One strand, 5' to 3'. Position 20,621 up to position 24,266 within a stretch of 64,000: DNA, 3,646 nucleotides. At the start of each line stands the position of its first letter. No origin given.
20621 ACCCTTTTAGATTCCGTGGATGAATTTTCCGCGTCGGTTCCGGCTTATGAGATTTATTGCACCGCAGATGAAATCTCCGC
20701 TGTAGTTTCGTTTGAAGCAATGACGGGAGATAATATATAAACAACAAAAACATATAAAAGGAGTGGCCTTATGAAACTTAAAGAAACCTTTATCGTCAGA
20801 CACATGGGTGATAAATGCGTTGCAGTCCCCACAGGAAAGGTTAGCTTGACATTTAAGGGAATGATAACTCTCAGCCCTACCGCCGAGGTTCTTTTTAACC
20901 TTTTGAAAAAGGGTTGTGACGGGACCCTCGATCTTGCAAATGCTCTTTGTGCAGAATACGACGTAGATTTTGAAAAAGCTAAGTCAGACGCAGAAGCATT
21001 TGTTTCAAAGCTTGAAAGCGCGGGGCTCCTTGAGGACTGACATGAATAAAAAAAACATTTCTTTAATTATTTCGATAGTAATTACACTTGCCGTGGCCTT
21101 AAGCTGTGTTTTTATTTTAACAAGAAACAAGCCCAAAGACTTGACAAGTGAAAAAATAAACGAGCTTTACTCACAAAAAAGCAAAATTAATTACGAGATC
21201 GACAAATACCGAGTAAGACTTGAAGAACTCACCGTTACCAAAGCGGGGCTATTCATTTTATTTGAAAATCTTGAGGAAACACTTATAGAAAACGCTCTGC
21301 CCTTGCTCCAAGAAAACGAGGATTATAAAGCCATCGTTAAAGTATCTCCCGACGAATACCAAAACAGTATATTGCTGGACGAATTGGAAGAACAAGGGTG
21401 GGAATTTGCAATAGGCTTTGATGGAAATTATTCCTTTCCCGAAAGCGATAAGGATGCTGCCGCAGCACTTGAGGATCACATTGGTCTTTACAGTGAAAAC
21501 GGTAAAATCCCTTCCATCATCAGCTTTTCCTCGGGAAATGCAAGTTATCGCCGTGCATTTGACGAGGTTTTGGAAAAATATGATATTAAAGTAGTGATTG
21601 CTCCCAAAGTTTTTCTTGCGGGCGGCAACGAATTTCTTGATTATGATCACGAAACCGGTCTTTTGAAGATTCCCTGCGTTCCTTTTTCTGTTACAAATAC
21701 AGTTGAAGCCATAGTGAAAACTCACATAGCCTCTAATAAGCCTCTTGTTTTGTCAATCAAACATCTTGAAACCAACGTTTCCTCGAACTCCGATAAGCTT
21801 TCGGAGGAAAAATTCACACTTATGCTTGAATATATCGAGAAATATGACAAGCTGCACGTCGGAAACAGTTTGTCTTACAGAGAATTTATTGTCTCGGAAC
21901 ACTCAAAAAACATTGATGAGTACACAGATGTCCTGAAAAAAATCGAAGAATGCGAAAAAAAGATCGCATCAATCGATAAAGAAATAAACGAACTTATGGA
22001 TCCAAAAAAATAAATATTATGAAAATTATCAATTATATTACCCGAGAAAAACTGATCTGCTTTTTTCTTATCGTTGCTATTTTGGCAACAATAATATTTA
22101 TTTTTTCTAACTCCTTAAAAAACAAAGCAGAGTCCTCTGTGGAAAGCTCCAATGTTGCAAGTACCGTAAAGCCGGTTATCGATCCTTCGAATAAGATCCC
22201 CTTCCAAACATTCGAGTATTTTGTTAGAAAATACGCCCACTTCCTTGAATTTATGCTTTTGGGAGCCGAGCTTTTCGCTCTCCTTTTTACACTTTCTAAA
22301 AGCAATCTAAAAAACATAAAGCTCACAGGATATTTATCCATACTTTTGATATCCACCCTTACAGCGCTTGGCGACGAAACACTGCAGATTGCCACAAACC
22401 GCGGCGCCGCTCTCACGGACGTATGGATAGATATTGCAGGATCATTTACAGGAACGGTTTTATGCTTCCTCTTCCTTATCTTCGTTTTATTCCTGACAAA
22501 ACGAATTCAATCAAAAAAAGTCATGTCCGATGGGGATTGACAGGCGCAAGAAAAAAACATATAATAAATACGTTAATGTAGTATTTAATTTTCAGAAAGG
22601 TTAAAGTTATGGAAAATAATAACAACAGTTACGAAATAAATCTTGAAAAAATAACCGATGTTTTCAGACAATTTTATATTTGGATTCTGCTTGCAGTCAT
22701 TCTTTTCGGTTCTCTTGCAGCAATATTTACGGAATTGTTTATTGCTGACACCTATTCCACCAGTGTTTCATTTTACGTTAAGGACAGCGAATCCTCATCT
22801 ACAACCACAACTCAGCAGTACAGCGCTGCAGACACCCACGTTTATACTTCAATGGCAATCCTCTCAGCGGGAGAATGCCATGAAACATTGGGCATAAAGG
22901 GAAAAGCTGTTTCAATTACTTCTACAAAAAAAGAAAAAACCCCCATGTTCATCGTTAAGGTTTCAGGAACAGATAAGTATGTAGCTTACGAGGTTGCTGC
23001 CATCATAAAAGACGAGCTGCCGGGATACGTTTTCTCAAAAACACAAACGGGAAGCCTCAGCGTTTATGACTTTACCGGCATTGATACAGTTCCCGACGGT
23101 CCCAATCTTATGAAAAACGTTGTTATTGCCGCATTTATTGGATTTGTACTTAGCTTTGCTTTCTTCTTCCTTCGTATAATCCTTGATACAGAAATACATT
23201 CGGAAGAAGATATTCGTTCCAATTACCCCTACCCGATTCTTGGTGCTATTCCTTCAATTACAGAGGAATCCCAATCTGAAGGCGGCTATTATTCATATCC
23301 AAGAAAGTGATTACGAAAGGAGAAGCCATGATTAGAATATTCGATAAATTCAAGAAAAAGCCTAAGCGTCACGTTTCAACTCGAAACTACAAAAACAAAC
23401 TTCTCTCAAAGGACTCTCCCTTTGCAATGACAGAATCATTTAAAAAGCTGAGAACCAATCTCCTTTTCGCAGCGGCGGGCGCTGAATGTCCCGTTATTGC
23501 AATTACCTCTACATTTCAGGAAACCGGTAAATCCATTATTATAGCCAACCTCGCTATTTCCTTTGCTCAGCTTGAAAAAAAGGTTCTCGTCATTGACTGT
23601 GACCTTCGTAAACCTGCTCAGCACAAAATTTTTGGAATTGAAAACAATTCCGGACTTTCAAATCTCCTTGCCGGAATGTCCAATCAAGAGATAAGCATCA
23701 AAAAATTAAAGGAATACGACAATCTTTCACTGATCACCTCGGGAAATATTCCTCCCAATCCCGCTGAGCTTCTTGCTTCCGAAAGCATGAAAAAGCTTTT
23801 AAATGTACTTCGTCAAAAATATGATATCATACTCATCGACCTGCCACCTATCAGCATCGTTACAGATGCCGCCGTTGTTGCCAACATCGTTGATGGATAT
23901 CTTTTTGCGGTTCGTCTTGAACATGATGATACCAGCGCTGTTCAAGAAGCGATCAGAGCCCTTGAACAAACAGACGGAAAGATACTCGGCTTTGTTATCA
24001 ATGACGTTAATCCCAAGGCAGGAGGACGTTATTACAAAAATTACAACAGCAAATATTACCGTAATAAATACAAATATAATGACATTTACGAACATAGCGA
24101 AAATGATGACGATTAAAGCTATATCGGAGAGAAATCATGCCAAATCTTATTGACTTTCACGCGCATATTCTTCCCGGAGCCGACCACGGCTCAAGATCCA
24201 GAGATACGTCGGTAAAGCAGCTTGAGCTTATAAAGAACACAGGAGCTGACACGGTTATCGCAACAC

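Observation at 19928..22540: Orphan HPr-kinase-like P-loop protein + PqqD/RRE-like protein operon with no recognisable maturase or precursor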

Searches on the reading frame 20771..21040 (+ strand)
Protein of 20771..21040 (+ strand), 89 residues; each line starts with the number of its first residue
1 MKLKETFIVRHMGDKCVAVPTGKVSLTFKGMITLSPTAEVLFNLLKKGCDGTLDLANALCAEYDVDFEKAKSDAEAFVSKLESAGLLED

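Call 5: search_protein_families(library=pfam, proteins=[window:20771-21040:+], max_evalue=0.1)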
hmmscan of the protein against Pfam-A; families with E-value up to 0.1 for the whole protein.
window:20771-21040:+ (89 aa): 1 family
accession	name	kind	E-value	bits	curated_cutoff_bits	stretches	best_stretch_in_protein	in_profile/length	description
PF05402.18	PqqD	-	1.2e-12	48.4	23.4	1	17-87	3-67/67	Coenzyme PQQ synthesis protein D (PqqD)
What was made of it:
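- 20771..21040 (+): Gene B: discrete PqqD-like RiPP recognition element (RRE). Pfam PF05402 matches at E 1.2e-12 (call 5).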

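Call 6: search_protein_families(library=ncbifam, proteins=[window:20771-21040:+], max_evalue=0.1)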
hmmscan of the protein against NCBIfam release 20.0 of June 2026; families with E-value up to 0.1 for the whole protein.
window:20771-21040:+ (89 aa): 4 families
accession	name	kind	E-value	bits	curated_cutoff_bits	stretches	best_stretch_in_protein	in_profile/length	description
NF033530.1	lasso_PqqD_Strm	exception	3.9e-07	30.2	70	1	33-87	25-78/78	lasso peptide biosynthesis PqqD family chaperone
TIGR04353.1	PqqD_rel_X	equivalog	9.1e-05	23.3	35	1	34-88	18-74/74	HPr-rel-A system PqqD family peptide chaperone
NF033536.1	lasso_PqqD_Bac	exception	0.01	15.9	80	1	53-88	52-87/88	lasso peptide biosynthesis PqqD family chaperone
TIGR04302.1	geo_PqqD_fam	equivalog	0.03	14.8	100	1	25-87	38-100/102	GeoRSP system PqqD family peptide chaperone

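Call 88: find_homologous_proteins(query=window:20771-21040:+)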
Query window:20771-21040:+ (89 aa): 15 proteins with E <= 0.001 among 15 candidates.
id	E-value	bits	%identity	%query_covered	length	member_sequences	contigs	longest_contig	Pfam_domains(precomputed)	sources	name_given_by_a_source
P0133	8.7e-51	187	100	100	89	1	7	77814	PF05402.19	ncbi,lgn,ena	-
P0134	3.3e-45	169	91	100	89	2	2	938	PF05402.19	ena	-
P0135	2.2e-44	166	91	100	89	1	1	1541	PF05402.19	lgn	-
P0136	1.3e-42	161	88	100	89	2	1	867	PF05402.19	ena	-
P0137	1.6e-39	151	80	100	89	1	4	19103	PF05402.19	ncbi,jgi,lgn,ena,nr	ncbi:MAG: PqqD family protein [Ruminococcaceae bacterium]|nr:PqqD family protein [Oscillospiraceae b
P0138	4.4e-37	143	79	100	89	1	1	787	PF05402.19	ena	-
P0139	1.8e-36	141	75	100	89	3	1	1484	PF05402.19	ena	-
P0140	2.3e-36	141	76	100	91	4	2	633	PF05402.19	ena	-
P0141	5.9e-36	140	75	100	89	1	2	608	PF05402.19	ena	-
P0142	1.6e-34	135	73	100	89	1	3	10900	PF05402.19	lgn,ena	-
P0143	1.7e-34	135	75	100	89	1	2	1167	PF05402.19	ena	-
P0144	1.9e-33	132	73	100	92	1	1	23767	PF05402.19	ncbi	-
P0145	2.8e-14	71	49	100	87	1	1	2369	PF05402.19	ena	-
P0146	2.4e-6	45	42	98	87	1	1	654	PF05402.19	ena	-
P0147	2.4e-6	45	41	98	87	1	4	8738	PF05402.19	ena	-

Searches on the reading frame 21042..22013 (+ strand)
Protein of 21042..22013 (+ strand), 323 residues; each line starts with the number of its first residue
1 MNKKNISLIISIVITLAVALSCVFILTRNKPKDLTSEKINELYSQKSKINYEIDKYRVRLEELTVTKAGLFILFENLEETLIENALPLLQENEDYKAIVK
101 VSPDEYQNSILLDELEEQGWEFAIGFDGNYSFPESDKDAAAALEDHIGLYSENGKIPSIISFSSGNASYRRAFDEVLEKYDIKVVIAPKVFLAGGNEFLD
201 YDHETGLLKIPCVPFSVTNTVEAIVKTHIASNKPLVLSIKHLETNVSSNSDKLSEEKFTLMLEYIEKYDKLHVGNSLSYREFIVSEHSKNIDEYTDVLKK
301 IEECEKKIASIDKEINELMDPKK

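Call 5: search_protein_families(library=pfam, proteins=[window:21042-22013:+], max_evalue=0.1)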
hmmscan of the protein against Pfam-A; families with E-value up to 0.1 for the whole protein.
window:21042-22013:+ (323 aa): 3 families
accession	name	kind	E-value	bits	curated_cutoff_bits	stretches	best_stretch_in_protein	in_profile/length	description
PF19011.5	DUF5740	-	0.0073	17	26.5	1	240-306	4-69/94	Family of unknown function (DUF5740)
PF11690.13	DUF3287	-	0.029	14.7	27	1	275-318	45-88/121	Protein of unknown function (DUF3287)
PF16326.10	ABC_tran_CTD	-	0.049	14.3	32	0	293-317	9-33/69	ABC transporter C-terminal domain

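Call 6: search_protein_families(library=ncbifam, proteins=[window:21042-22013:+], max_evalue=0.1)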
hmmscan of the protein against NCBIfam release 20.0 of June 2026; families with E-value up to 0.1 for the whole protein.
window:21042-22013:+ (323 aa): 1 family
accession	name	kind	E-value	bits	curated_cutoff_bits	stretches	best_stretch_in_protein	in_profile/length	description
NF003195.0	PRK04165.1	equivalog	0.0034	16.3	306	1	250-305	99-154/450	acetyl-CoA decarbonylase/synthase complex subunit gamma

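Call 45: find_homologous_proteins(query=window:21042-22013:+)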
Query window:21042-22013:+ (323 aa): 6 proteins with E <= 0.001 among 3307 candidates.
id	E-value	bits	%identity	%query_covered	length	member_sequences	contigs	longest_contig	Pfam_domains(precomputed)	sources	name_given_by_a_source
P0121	1.3e-203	693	100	100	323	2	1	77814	-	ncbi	-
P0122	6.4e-162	556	78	100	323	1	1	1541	-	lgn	-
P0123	2.4e-107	377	53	99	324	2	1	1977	-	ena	-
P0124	7.7e-105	368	58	89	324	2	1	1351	-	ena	-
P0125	2.9e-80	288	44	96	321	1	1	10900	-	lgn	-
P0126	1.9e-76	275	44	98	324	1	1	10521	-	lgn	-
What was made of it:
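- Tried and rejected: Word-indexed homologue searches with C and B. These returned only close orthologues, 6 and 15 hits respectively (calls 45, 88).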

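Call 47: find_encoding_contigs(protein=P0121, flank=3000, max_places=2)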
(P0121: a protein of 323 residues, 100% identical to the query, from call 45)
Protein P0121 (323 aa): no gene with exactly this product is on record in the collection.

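Call 49: list_cluster_members(proteins=[P0121, P0001])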
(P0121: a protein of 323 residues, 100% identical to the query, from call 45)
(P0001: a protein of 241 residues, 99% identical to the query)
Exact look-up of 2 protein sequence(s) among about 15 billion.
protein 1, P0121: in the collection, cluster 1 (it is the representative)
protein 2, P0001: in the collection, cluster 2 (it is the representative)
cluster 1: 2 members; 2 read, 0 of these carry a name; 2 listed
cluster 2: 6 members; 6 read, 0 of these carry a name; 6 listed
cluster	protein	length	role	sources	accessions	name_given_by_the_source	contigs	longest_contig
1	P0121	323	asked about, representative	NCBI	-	-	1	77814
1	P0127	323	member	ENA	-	-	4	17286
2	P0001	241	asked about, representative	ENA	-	-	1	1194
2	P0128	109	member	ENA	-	-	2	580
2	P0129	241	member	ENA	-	-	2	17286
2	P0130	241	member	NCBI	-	-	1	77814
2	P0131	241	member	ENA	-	-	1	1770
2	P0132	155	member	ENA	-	-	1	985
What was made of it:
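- Tried and rejected: The identical proteins in the collection carry no annotation (calls 47, 49).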

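Call 59: predict_structure(alignment_id=A2)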
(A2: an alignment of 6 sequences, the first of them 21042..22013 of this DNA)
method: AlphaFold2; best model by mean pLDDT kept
length: 323 residues; sequences in the alignment: 6
mean_pLDDT: 83.0   pTM: 0.72
mean pLDDT of the five models: 83.0, 81.4, 79.4, 71.2, 47.0
residues with pLDDT >= 90: 117; 70-90: 163; 50-70: 29; < 50: 14
segments of 3 or more residues with pLDDT < 50: 26-31, 195-198
pLDDT, mean of each block of 10 residues (from residue 1): 59 70 48 78 96 89 78 88 84 87 89 89 90 91 94 86 76 90 90 57 83 81 84 89 76 85 86 91 85 89 96 92 58
secondary structure, 60 per line:
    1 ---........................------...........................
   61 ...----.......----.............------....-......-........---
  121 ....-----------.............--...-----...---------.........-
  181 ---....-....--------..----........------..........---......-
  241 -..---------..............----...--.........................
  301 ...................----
elements in order: H4-27 H34-63 E68-74 H79-91 E98-101 H103-108 H110-117 E121-124 H136-148 E159-161 H171-179 E184-187 H189-192 E207-214 H221-230 E234-239 H255-266 E271-273 H276-319
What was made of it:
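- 21042..22013 (+): Gene C: N-terminal TM anchor, coiled-coil stalk, extracytoplasmic pseudo-CE4 (NodB-fold) domain and a C-terminal long helix. The AF2 model has pLDDT 83, with helix 4-27, helix 34-63, an a/b domain at 68-273 and helix 276-319 (call 59).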

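Call 63: fold_search(model_id=the predicted structure, library=pdb)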
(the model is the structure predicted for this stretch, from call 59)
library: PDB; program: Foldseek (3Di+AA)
matches with E <= 10: 1423; with E <= 0.001: 17
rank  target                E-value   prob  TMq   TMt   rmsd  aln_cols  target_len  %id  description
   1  6h8n_B                8.5e-05  1.00  0.37  0.53   6.7       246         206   11  Structure of peptidoglycan deacetylase PdaC from Bacillus subtilis - mutant D285S (released 2019-11-13)
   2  6h8n_A                9.1e-05  1.00  0.37  0.54   6.3       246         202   12  Structure of peptidoglycan deacetylase PdaC from Bacillus subtilis - mutant D285S (released 2019-11-13)
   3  6h8l_B                1.6e-04  1.00  0.36  0.52   6.5       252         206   12  Structure of peptidoglycan deacetylase PdaC from Bacillus subtilis (released 2019-11-13)
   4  2c71                  1.8e-04  1.00  0.35  0.51   6.0       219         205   10  The structure of a family 4 acetyl xylan esterase from Clostridium thermocellum in complex with a magnesium ion. (released 2006-01-23)
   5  4m1b_A                1.9e-04  1.00  0.37  0.54   6.3       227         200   10  Structural Determination of BA0150, a Polysaccharide Deacetylase from Bacillus anthracis (released 2014-02-12)
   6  3rxz_B                2.0e-04  1.00  0.47  0.52   6.8       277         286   10  Crystal structure of putative polysaccharide deacetylase from Mycobacterium smegmatis (released 2011-06-22)
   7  7ax7                  3.0e-04  1.00  0.35  0.50   6.8       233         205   12  Crystal structure of the Xyl-CE4 domain of a multidomain xylanase from the hindgut metagenome of Trinervitermes trinervo (released 2020-11-18)
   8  5jmu                  3.4e-04  1.00  0.37  0.51   7.5       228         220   16  The crystal structure of the catalytic domain of peptidoglycan N-acetylglucosamine deacetylase from Eubacterium rectale  (released 2016-06-29)
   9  5jp6                  4.9e-04  1.00  0.36  0.35   7.2       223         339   12  Bdellovibrio bacteriovorus peptidoglycan deacetylase Bd3279 (released 2016-06-01)
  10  4jn7                  4.9e-04  0.98  0.30  0.26  12.5       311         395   11  CRYSTAL STRUCTURE OF AN ENOLASE (PUTATIVE GALACTARATE DEHYDRATASE, TARGET EFI-500740) FROM AGROBACTERIUM RADIOBACTER, BO (released 2013-04-03)
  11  1zrq_A                5.8e-04  0.95  0.28  0.31  12.6       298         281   12  Escherichia coli Methylenetetrahydrofolate Reductase (reduced) complexed with NADH, pH 6.0 (released 2005-08-09)
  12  7fbw                  6.2e-04  1.00  0.37  0.58   7.1       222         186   14  Acetylxylan esterase from Caldanaerobacter subterraneus subsp. tengcongensis (released 2021-10-27)
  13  6h8l_A                7.0e-04  1.00  0.37  0.54   6.5       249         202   12  Structure of peptidoglycan deacetylase PdaC from Bacillus subtilis (released 2019-11-13)
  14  3tfx_A                7.0e-04  0.99  0.29  0.37   8.3       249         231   13  Crystal structure of Orotidine 5'-phosphate decarboxylase from Lactobacillus acidophilus (released 2011-09-28)
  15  1zp3_A                7.4e-04  0.91  0.26  0.29  12.7       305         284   12  E. coli Methylenetetrahydrofolate Reductase (oxidized) (released 2005-08-09)
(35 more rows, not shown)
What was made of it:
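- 21042..22013 (+): Foldseek matches PdaC 6h8n at E 8.5e-5, BA0150, CE4 esterases and the pseudoenzyme BA3943 (call 63).
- On CE4 / NodB polysaccharide deacetylase (gene C): Foldseek matches PdaC, BA0150 and CtCE4 at E 1e-4 with TM (target-normalised) about 0.5 (call 63).
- Checked: It has a 200-aa domain with the CE4/NodB fold (calls 59, 63).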

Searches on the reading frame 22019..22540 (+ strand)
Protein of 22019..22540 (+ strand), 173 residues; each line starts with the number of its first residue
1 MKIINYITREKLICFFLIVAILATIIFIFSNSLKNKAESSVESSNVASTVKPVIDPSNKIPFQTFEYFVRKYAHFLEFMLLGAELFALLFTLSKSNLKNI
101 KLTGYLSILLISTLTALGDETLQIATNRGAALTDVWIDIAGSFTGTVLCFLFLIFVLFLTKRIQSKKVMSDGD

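Call 5: search_protein_families(library=pfam, proteins=[window:22019-22540:+], max_evalue=0.1)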
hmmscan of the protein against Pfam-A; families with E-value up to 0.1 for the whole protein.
window:22019-22540:+ (173 aa): 3 families
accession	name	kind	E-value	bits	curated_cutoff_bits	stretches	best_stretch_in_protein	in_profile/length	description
PF04892.17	VanZ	-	6.9e-15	56.2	30.1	1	18-152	2-125/126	VanZ like family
PF14575.11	EphA2_TM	-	0.0075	17.4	28.9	0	15-57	9-56/74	Ephrin type-A receptor 2 transmembrane domain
PF20563.3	DUF6773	-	0.065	13.5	27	0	80-169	67-156/163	Family of unknown function (DUF6773)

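Call 6: search_protein_families(library=ncbifam, proteins=[window:22019-22540:+], max_evalue=0.1)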
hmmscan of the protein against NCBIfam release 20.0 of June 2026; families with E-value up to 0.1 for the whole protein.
window:22019-22540:+ (173 aa): 2 families
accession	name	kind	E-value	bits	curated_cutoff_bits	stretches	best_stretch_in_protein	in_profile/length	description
NF037970.1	vanZ_1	subfamily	1e-14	55.1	20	1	25-141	2-108/109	VanZ family protein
NF042931.1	SAG1386_EF1546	equivalog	0.023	14.8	80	1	12-50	35-73/158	SAG1386/EF1546 family surface-associated protein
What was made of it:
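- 22019..22540 (+): Gene D: VanZ-family membrane protein. Pfam VanZ matches at E 6.9e-15 and NF037970 at E 1e-14 (calls 5, 6).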

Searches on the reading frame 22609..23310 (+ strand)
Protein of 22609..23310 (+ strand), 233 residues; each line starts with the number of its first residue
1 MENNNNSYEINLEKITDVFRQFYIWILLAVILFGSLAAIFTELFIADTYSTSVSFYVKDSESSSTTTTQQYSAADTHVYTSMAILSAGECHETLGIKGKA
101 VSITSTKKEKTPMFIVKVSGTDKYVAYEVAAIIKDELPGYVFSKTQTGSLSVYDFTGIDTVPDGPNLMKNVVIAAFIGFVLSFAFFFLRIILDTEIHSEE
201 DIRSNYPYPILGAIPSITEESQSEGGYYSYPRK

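Call 5: search_protein_families(library=pfam, proteins=[window:22609-23310:+], max_evalue=0.1)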
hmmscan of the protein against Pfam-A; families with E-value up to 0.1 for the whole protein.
window:22609-23310:+ (233 aa): 4 families
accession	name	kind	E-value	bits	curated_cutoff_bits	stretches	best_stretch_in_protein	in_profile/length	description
PF02706.20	Wzz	-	1.9e-05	25.3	25.5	1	9-81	2-74/91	Chain length determinant protein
PF13807.11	GNVR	-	0.019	15.3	27.7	1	145-189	36-80/82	G-rich domain on putative tyrosine kinase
PF14141.11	YqzM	-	0.041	14.4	27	0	170-188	12-30/42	YqzM-like protein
PF21877.2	PH_NF1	-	0.086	13.7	27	0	77-133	2-56/95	PH domain-like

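Call 6: search_protein_families(library=ncbifam, proteins=[window:22609-23310:+], max_evalue=0.1)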
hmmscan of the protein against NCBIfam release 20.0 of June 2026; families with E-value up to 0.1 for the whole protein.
window:22609-23310:+ (233 aa): 5 families
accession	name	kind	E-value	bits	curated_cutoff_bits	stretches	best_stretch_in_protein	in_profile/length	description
TIGR01006.1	polys_exp_MPA1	subfamily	3.5e-17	62.6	296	1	4-217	3-224/226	CspC family polysaccharide chain length determinant protein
TIGR03007.1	pepcterm_ChnLen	equivalog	3.6e-08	32.1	278.85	1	149-222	395-468/498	XrtA system polysaccharide chain length determinant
TIGR03017.1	EpsF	equivalog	7.6e-06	24.9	422.75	1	149-214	378-443/444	chain length determinant protein EpsF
TIGR01005.1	eps_transp_fam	subfamily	0.00043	18.6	411.7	0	160-216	423-479/754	exopolysaccharide transport protein family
TIGR01655.1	yxeA_fam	subfamily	0.017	15.7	29.65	1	23-97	4-75/114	YxeA family protein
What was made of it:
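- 22609..23310 (+): CpsC/Wzz-like (PCP2b) transmembrane activator. TIGR01006 matches at E 3.5e-17 (calls 5, 6).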

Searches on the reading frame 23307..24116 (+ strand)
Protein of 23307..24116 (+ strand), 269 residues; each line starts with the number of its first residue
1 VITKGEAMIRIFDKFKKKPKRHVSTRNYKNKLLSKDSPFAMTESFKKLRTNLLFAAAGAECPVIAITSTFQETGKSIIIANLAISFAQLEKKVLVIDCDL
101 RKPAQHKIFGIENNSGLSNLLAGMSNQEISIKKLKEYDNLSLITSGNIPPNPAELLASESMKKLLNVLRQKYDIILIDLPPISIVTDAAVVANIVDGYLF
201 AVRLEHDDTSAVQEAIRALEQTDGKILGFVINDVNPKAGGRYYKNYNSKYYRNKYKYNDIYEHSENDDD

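Call 5: search_protein_families(library=pfam, proteins=[window:23307-24116:+], max_evalue=0.1)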
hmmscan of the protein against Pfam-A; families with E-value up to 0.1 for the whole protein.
window:23307-24116:+ (269 aa): 7 families
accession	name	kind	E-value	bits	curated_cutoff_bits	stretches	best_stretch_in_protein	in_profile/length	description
PF13614.12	AAA_31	-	1.7e-12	48.1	27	1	63-206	3-151/177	AAA domain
PF01656.29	CbiA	-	3.2e-12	46.9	25.4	1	64-251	1-100/125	CobQ/CobB/MinD/ParA nucleotide binding domain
PF10609.15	ParA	-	1e-08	35.4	27.1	1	63-232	5-173/246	NUBPL iron-transfer P-loop NTPase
PF09140.17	MipZ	-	0.00011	22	20.7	1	72-181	11-109/262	ATPase MipZ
PF06564.18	CBP_BcsQ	-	0.00012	22.2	21.3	1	73-183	13-127/234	Cellulose biosynthesis protein BcsQ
PF00142.24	Fer4_NifH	-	0.0095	15.9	25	1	73-121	11-59/271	4Fe-4S iron sulfur cluster binding proteins, NifH/frxC family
PF17590.7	DUF5488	-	0.099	12.8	25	0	161-199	24-62/70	Family of unknown function (DUF5488)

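Call 6: search_protein_families(library=ncbifam, proteins=[window:23307-24116:+], max_evalue=0.1)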
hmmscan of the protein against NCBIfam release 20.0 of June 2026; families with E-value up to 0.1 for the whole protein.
window:23307-24116:+ (269 aa): 27 families (the best 25 are shown)
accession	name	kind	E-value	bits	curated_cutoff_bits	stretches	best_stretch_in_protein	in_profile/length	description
TIGR01007.1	eps_fam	subfamily_domain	1.7e-57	194.2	108.05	1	43-246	1-203/204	polysaccharide biosynthesis tyrosine autokinase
NF008568.0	PRK11519.1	equivalog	5.2e-49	167.1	1068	1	20-257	483-717/720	tyrosine-protein kinase Wzc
NF007350.0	PRK09841.1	equivalog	2e-46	158.4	1248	1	31-252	500-721/726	tyrosine-protein kinase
TIGR03029.1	EpsG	equivalog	1.6e-43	148.8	313.8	1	29-233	70-274/274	chain length determinant protein tyrosine kinase EpsG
TIGR03018.1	pepcterm_TyrKin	hypoth_equivalog_domain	4e-40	137.4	230.65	1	39-232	9-207/207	XrtA-associated tyrosine autokinase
TIGR01005.1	eps_transp_fam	subfamily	8.3e-40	136.7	411.7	1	37-258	521-743/754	exopolysaccharide transport protein family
TIGR01968.1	minD_bact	equivalog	2e-13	50.3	212.9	1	63-181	3-121/261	septum site-determining protein MinD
TIGR01969.1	minD_arch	subfamily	7.1e-13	48.3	201.75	1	63-235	2-171/251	cell division ATPase MinD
TIGR03371.1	cellulose_yhjQ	equivalog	3.7e-09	36.4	157.85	1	62-237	2-181/246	cellulose biosynthesis protein BcsQ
NF041546.1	ParA_partition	equivalog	4.6e-08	32.8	180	2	156-236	61-144/203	ParA family partition ATPase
NF047398.1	AAA_KGGVGR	domain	1.1e-06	29.1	90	1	74-135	15-80/190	KGGVGR-motif variant AAA ATPase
NF041283.1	PrgP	equivalog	3.2e-06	26.7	400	1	74-193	15-146/297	ParA superfamily DNA segregation protein PrgP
NF041136.1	MrpORP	equivalog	1.8e-05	24.2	450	1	64-148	8-98/365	iron-sulfur cluster carrier protein MrpORP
NF008079.0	PRK10818.1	equivalog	2.2e-05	23.9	508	1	63-200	4-141/270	septum site-determining protein MinD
NF008669.0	PRK11670.1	equivalog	4.5e-05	22.5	348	1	63-182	109-226/369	iron-sulfur cluster carrier protein ApbC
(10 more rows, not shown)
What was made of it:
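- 23307..24116 (+): CpsD-type BY-kinase with a C-terminal Tyr cluster. TIGR01007 matches at 194 bits against a cutoff of 108 (call 6).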
